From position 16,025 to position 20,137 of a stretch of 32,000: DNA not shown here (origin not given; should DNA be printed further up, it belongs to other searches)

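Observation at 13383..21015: Five-gene, translationally coupled molybdoenzyme operon with Sre-like accessory genes and no assignable substrate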

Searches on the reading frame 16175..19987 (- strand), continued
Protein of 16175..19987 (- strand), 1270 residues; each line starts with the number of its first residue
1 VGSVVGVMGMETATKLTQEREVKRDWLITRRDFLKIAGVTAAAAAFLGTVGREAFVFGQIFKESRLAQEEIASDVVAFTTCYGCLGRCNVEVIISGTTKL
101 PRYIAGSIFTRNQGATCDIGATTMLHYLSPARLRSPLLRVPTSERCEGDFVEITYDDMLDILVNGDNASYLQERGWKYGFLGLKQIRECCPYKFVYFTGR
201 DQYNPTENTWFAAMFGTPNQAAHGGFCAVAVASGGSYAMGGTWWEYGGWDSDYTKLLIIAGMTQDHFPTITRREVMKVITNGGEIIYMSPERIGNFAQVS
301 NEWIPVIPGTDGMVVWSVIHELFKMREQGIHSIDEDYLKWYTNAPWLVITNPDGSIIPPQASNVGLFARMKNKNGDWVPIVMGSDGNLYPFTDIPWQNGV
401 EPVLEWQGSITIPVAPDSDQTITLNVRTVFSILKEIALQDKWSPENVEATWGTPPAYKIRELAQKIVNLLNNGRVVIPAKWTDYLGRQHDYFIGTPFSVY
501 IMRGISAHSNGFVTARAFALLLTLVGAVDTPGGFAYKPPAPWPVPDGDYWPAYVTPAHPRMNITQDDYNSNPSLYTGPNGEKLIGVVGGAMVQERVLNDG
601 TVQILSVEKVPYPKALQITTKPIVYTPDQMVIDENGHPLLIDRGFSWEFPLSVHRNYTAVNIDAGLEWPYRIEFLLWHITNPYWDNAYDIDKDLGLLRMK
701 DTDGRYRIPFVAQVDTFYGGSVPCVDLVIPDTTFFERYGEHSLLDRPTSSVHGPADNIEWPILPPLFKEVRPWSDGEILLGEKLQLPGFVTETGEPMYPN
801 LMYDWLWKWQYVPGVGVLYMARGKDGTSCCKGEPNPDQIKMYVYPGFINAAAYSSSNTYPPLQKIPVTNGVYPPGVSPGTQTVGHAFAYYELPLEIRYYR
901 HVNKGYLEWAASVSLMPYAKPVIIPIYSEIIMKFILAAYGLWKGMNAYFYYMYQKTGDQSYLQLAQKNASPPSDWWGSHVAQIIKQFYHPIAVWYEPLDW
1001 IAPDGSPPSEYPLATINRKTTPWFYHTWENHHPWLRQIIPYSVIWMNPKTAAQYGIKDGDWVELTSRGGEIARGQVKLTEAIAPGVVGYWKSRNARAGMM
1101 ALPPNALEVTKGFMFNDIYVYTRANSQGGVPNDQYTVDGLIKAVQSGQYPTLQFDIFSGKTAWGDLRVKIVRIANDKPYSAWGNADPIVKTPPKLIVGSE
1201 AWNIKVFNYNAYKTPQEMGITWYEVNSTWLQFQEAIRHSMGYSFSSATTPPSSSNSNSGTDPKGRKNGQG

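Call 7: find_homologous_proteins(query=window:16175-19987:-, max_evalue=0.00001)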
Query window:16175-19987:- (1270 aa): 665 proteins with E <= 0.00001 among 6922 candidates; the best 120 are listed.
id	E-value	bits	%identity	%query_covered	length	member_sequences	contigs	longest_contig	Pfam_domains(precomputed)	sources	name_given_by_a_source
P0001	0.0e+0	2719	90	98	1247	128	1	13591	PF01568.28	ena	-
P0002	0.0e+0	2350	77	97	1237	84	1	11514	PF01568.28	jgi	jgi:anaerobic selenocysteine-containing dehydrogenase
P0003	0.0e+0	1592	58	95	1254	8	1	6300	PF00384.28,PF01568.28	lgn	-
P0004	0.0e+0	1568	57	94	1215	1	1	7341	PF00384.28,PF01568.28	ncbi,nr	ncbi:MAG: twin-arginine translocation signal domain-containing protein, partial [Thermoproteus sp.]|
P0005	0.0e+0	1514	54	95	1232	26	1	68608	PF01568.28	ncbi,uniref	ncbi:molybdopterin dinucleotide binding domain-containing protein [Stygiolobus sp. CP850M]|uniref:mo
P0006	0.0e+0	1511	55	95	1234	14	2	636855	PF01568.28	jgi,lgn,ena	jgi:anaerobic selenocysteine-containing dehydrogenase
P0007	0.0e+0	1380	53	94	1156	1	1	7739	PF00384.28,PF01568.28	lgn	-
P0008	0.0e+0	1366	51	94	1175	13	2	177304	PF00384.28,PF01568.28,PF04879.22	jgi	-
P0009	0.0e+0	1337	50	94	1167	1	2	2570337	PF00384.28,PF01568.28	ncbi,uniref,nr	ncbi:Putative Sulfite/Sulfur reductase [Candidatus Hydrogenisulfobacillus filiaventi]|uniref:Sulfite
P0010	0.0e+0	1333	51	94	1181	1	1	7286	PF00384.28,PF01568.28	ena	-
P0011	0.0e+0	1320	51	94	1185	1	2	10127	PF00384.28,PF01568.28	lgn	-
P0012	0.0e+0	1317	51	94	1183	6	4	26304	PF00384.28,PF01568.28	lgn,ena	-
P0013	0.0e+0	1272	48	94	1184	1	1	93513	PF00384.28,PF01568.28,PF04879.22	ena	-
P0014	1.8e-227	776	39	93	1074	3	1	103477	PF00384.28,PF01568.28,PF04879.22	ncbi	ncbi:MAG: molybdopterin-dependent oxidoreductase [Desulfitobacteriaceae bacterium]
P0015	7.2e-157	542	31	90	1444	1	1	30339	-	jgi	-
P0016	9.4e-155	535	38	37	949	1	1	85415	PF00384.28,PF01568.28,PF04879.22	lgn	-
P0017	5.4e-153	529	37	37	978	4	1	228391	PF00384.28,PF01568.28,PF04879.22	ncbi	-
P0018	2.4e-152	527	30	91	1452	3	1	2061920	-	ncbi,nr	ncbi:oxidoreductase [Sulfolobus acidocaldarius SUSAZ]|nr:oxidoreductase [Sulfolobus acidocaldarius S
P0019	2.7e-152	527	38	37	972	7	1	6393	PF00384.28,PF01568.28,PF04879.22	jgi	jgi:anaerobic selenocysteine-containing dehydrogenase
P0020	5.2e-151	523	37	38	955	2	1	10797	PF00384.28,PF01568.28,PF04879.22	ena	-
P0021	7.8e-151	522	38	37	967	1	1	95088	PF00384.28,PF01568.28,PF04879.22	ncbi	ncbi:MAG: molybdopterin oxidoreductase family protein [Kiloniellaceae bacterium]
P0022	2.0e-150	521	37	37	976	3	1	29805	PF00384.28,PF01568.28,PF04879.22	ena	-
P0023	2.7e-150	521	32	43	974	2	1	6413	PF00384.28,PF01568.28,PF04879.22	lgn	-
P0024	4.5e-150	520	36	37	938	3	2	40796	PF00384.28,PF01568.28,PF04879.22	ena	-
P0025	5.0e-150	520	37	37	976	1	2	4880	PF00384.28,PF01568.28,PF04879.22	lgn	-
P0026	9.2e-150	519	37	37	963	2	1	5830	PF00384.28,PF01568.28,PF04879.22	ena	-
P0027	9.5e-150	519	32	87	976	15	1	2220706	PF00384.28,PF01568.28,PF04879.22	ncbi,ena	-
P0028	1.1e-149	519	36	37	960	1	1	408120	PF00384.28,PF01568.28,PF04879.22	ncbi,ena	-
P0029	1.1e-149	519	32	89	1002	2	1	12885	PF00384.28,PF01568.28,PF04879.22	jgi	-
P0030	1.3e-149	518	32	87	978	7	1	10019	PF00384.28,PF01568.28,PF04879.22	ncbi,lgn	-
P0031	5.3e-149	516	37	37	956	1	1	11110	PF00384.28,PF01568.28,PF04879.22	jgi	jgi:sulfite dehydrogenase (quinone) subunit SoeA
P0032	2.4e-148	514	32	43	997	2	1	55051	PF00384.28,PF01568.28,PF04879.22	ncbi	ncbi:MAG: molybdopterin oxidoreductase family protein [Pseudomonadota bacterium]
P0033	3.0e-148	514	38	36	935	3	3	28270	PF00384.28,PF01568.28,PF04879.22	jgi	jgi:anaerobic selenocysteine-containing dehydrogenase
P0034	4.4e-148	513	38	37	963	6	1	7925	PF00384.28,PF01568.28,PF04879.22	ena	-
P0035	6.2e-148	513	32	43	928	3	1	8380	PF00384.28,PF01568.28,PF04879.22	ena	-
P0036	6.6e-148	513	32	87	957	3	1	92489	PF00384.28,PF01568.28,PF04879.22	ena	-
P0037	6.9e-148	513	37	37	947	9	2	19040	PF00384.28,PF01568.28,PF04879.22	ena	-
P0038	7.9e-148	512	36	37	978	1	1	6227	PF00384.28,PF01568.28,PF04879.22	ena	-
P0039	8.9e-148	512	33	43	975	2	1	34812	PF00384.28,PF01568.28,PF04879.22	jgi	-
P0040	1.0e-147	512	35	37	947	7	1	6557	PF00384.28,PF01568.28,PF04879.22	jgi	jgi:sulfite dehydrogenase (quinone) subunit SoeA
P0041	1.3e-147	512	32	87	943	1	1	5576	PF00384.28,PF01568.28,PF04879.22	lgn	-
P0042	1.4e-147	512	36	38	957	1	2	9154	PF00384.28,PF01568.28,PF04879.22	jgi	jgi:anaerobic selenocysteine-containing dehydrogenase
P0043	1.6e-147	511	37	37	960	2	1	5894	PF00384.28,PF01568.28,PF04879.22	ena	-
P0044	1.9e-147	511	32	87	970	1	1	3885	PF00384.28,PF01568.28,PF04879.22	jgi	jgi:anaerobic selenocysteine-containing dehydrogenase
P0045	3.0e-147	510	32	44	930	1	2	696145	PF00384.28,PF01568.28,PF04879.22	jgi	jgi:anaerobic selenocysteine-containing dehydrogenase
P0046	3.5e-147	510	35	37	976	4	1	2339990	PF00384.28,PF01568.28,PF04879.22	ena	-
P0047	4.0e-147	510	36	37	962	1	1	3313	PF00384.28,PF01568.28,PF04879.22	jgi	jgi:anaerobic selenocysteine-containing dehydrogenase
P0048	6.5e-147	509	37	37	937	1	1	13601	PF00384.28,PF01568.28,PF04879.22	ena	-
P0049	6.7e-147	509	33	43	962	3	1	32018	PF00384.28,PF01568.28,PF04879.22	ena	-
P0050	7.0e-147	509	35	37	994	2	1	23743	PF00384.28,PF01568.28,PF04879.22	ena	-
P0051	9.2e-147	509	36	37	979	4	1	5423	PF00384.28,PF01568.28,PF04879.22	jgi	-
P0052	1.4e-146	508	32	43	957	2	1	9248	PF00384.28,PF01568.28,PF04879.22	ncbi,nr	ncbi:MAG: molybdopterin oxidoreductase family protein [Alphaproteobacteria bacterium]|nr:molybdopter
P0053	1.5e-146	508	32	90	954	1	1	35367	PF00384.28,PF01568.28,PF04879.22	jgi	jgi:sulfite dehydrogenase (quinone) subunit SoeA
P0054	1.5e-146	508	31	43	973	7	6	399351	PF00384.28,PF01568.28,PF04879.22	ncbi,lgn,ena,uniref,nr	ncbi:MAG: molybdopterin oxidoreductase family protein [Halorhodospira halophila]|uniref:molybdopteri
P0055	1.5e-146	508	38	38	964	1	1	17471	PF00384.28,PF01568.28,PF04879.22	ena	-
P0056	2.0e-146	508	32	88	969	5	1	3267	PF00384.28,PF01568.28,PF04879.22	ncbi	-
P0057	2.7e-146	507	32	43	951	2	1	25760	PF00384.28,PF01568.28,PF04879.22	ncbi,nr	ncbi:MAG TPA: molybdopterin oxidoreductase family protein [Alphaproteobacteria bacterium]|nr:molybdo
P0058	2.8e-146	507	32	88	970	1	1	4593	PF00384.28,PF01568.28,PF04879.22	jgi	-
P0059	3.1e-146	507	35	37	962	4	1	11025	PF00384.28,PF01568.28,PF04879.22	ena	-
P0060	3.8e-146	507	38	39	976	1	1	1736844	PF00384.28,PF01568.28,PF04879.22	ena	-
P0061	4.3e-146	507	36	37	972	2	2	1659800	PF00384.28,PF01568.28,PF04879.22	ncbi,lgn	ncbi:molybdopterin oxidoreductase family protein [Magnetospira thiophila]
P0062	5.1e-146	506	33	45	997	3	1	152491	PF00384.28,PF01568.28,PF04879.22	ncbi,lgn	ncbi:MAG: molybdopterin oxidoreductase family protein [Parvularcula sp.]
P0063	6.0e-146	506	31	45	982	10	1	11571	PF00384.28,PF01568.28,PF04879.22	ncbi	-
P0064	6.1e-146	506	31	45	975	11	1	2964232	PF00384.28,PF01568.28,PF04879.22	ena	-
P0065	6.3e-146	506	31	84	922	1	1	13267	PF00384.28,PF01568.28,PF04879.22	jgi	jgi:sulfite dehydrogenase (quinone) subunit SoeA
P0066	1.3e-145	505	36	37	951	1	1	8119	PF00384.28,PF01568.28,PF04879.22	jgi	jgi:anaerobic selenocysteine-containing dehydrogenase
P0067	1.5e-145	505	37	37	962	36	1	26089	PF00384.28,PF01568.28,PF04879.22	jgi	jgi:sulfite dehydrogenase (quinone) subunit SoeA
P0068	1.8e-145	505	37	37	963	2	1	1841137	PF00384.28,PF01568.28,PF04879.22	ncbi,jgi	jgi:anaerobic selenocysteine-containing dehydrogenase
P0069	1.9e-145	504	33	90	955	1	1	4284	PF00384.28,PF01568.28,PF04879.22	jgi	jgi:sulfite dehydrogenase (quinone) subunit SoeA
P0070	2.0e-145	504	32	88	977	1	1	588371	PF00384.28,PF01568.28,PF04879.22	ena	-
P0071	2.1e-145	504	33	44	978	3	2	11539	PF00384.28,PF01568.28,PF04879.22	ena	-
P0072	2.3e-145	504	31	45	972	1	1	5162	PF00384.28,PF01568.28,PF04879.22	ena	-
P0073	2.6e-145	504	32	88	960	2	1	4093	PF00384.28,PF01568.28,PF04879.22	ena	-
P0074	2.9e-145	504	31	90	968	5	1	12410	PF00384.28,PF01568.28,PF04879.22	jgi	jgi:anaerobic selenocysteine-containing dehydrogenase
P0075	2.9e-145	504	36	37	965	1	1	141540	PF00384.28,PF01568.28,PF04879.22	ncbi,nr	ncbi:MAG: molybdopterin oxidoreductase family protein [Alphaproteobacteria bacterium]|nr:molybdopter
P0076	2.9e-145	504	36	37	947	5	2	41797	PF00384.28,PF01568.28,PF04879.22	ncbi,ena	-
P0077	3.3e-145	504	36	37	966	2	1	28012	PF00384.28,PF01568.28,PF04879.22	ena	-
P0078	4.0e-145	503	35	37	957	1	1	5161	PF00384.28,PF01568.28,PF04879.22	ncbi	ncbi:MAG: molybdopterin oxidoreductase family protein [Methyloligellaceae bacterium]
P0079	4.0e-145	503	36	36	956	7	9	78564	PF00384.28,PF01568.28,PF04879.22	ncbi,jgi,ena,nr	ncbi:MAG: molybdopterin-dependent oxidoreductase [Rhodospirillaceae bacterium]|jgi:sulfite dehydroge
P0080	4.7e-145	503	36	37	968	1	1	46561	PF00384.28,PF01568.28,PF04879.22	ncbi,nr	ncbi:MAG TPA: molybdopterin oxidoreductase family protein [Alphaproteobacteria bacterium]|nr:molybdo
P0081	5.6e-145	503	38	37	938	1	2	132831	PF00384.28,PF01568.28,PF04879.22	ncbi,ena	-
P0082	6.6e-145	503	37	37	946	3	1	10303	PF00384.28,PF01568.28,PF04879.22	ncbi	ncbi:MAG: molybdopterin oxidoreductase family protein [Hyphomicrobiales bacterium]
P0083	7.5e-145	502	31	45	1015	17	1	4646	PF00384.28,PF01568.28,PF04879.22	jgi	jgi:anaerobic selenocysteine-containing dehydrogenase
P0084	9.8e-145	502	36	37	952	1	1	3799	PF00384.28,PF01568.28,PF04879.22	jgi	jgi:sulfite dehydrogenase (quinone) subunit SoeA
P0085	1.0e-144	502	37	37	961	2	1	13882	PF00384.28,PF01568.28,PF04879.22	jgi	jgi:anaerobic selenocysteine-containing dehydrogenase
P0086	1.4e-144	502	32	89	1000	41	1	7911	PF00384.28,PF01568.28,PF04879.22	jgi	jgi:anaerobic selenocysteine-containing dehydrogenase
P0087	1.4e-144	502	37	37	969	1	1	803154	PF00384.28,PF01568.28,PF04879.22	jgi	jgi:sulfite dehydrogenase (quinone) subunit SoeA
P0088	1.7e-144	501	36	37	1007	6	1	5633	PF00384.28,PF01568.28,PF04879.22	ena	-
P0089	1.8e-144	501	32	88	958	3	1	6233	PF00384.28,PF01568.28,PF04879.22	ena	-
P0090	2.2e-144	501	36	37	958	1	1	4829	PF00384.28,PF01568.28,PF04879.22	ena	-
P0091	2.3e-144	501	33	87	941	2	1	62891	PF00384.28,PF01568.28,PF04879.22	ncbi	-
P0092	2.3e-144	501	37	37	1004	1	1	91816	PF00384.28,PF01568.28,PF04879.22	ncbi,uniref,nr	ncbi:molybdopterin oxidoreductase family protein [Magnetospirillum sp. UT-4]|uniref:molybdopterin ox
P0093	2.4e-144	501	32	87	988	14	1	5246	PF00384.28,PF01568.28,PF04879.22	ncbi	-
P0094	4.0e-144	500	36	38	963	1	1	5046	PF00384.28,PF01568.28,PF04879.22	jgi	jgi:anaerobic selenocysteine-containing dehydrogenase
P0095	4.4e-144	500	36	38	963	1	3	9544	PF00384.28,PF01568.28,PF04879.22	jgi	jgi:anaerobic selenocysteine-containing dehydrogenase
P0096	5.2e-144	500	32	90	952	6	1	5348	PF00384.28,PF01568.28,PF04879.22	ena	-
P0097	6.4e-144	499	37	37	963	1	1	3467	PF00384.28,PF01568.28,PF04879.22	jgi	jgi:sulfite dehydrogenase (quinone) subunit SoeA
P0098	6.7e-144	499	31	43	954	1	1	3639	PF00384.28,PF01568.28,PF04879.22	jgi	jgi:sulfite dehydrogenase (quinone) subunit SoeA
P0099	7.2e-144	499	37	38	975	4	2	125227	PF00384.28,PF01568.28,PF04879.22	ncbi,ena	-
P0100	7.7e-144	499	37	37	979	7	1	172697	PF00384.28,PF01568.28,PF04879.22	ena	-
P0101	7.7e-144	499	37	37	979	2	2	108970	PF00384.28,PF01568.28,PF04879.22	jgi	-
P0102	7.9e-144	499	36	38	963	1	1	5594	PF00384.28,PF01568.28,PF04879.22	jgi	jgi:anaerobic selenocysteine-containing dehydrogenase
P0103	8.4e-144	499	36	38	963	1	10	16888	PF00384.28,PF01568.28,PF04879.22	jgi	jgi:anaerobic selenocysteine-containing dehydrogenase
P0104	9.9e-144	499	35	36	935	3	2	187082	PF00384.28,PF01568.28,PF04879.22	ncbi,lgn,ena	-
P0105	1.1e-143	499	36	36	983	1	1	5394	PF00384.28,PF01568.28,PF04879.22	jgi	-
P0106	1.1e-143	499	31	89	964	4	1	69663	PF00384.28,PF01568.28,PF04879.22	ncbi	-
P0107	1.3e-143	498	36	38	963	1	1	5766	PF00384.28,PF01568.28,PF04879.22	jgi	jgi:anaerobic selenocysteine-containing dehydrogenase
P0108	1.4e-143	498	36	38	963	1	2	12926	PF00384.28,PF01568.28,PF04879.22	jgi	jgi:anaerobic selenocysteine-containing dehydrogenase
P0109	1.4e-143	498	32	87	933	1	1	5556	PF00384.28,PF01568.28,PF04879.22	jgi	jgi:sulfite dehydrogenase (quinone) subunit SoeA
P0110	3.1e-143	497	38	37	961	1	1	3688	PF00384.28,PF01568.28,PF04879.22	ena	-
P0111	3.1e-143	497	36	38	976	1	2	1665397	PF00384.28,PF01568.28,PF04879.22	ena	-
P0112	3.1e-143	497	32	87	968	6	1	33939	PF00384.28,PF01568.28,PF04879.22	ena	-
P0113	3.2e-143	497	38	37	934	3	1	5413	PF00384.28,PF01568.28,PF04879.22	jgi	jgi:anaerobic selenocysteine-containing dehydrogenase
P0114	3.3e-143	497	35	38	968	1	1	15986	PF00384.28,PF01568.28,PF04879.22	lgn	-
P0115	3.4e-143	497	32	87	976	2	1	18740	PF00384.28,PF01568.28,PF04879.22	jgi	jgi:anaerobic selenocysteine-containing dehydrogenase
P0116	3.9e-143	497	32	88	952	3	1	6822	PF00384.28,PF01568.28,PF04879.22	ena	-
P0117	4.1e-143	497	36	38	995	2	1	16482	PF00384.28,PF01568.28,PF04879.22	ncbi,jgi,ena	-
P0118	4.1e-143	497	35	37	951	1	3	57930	PF00384.28,PF01568.28,PF04879.22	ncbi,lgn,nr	ncbi:MAG: molybdopterin oxidoreductase family protein [Rhodovarius sp.]|nr:molybdopterin oxidoreduct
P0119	4.1e-143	497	38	37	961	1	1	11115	PF00384.28,PF01568.28,PF04879.22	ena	-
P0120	4.2e-143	497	35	36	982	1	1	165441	PF00384.28,PF01568.28,PF04879.22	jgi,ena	-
